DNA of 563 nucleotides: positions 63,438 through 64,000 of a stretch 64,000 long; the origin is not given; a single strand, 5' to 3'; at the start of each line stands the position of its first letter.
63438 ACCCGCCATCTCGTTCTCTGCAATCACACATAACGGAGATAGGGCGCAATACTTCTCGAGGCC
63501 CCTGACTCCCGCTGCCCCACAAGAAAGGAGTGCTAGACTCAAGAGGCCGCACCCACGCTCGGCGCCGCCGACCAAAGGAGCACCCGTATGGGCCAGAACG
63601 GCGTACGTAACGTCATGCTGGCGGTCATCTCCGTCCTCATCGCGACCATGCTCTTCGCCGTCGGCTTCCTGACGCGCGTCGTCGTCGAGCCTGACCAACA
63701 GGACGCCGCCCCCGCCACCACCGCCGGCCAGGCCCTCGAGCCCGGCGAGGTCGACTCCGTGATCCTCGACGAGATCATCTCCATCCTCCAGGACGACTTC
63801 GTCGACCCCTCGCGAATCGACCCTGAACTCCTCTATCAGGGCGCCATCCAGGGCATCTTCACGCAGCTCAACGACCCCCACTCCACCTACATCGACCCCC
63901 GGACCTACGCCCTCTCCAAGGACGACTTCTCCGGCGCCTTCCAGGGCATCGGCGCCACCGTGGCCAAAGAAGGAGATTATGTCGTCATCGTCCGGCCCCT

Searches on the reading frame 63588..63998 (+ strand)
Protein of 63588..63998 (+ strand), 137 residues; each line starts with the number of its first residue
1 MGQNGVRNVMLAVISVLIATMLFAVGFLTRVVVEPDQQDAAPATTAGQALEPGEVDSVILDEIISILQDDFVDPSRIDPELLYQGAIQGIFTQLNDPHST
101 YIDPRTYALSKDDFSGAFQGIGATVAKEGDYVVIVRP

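Call 57: search_protein_families(library=pfam, proteins=[window:63588-63998:+], max_evalue=0.0001)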
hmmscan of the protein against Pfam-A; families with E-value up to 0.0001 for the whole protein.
window:63588-63998:+ (137 aa): 1 family
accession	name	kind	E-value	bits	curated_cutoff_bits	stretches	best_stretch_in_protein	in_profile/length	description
PF22694.1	CtpB_N-like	-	2.4e-07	31.5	27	1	61-106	42-85/85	Activating protease CtpB N-terminal domain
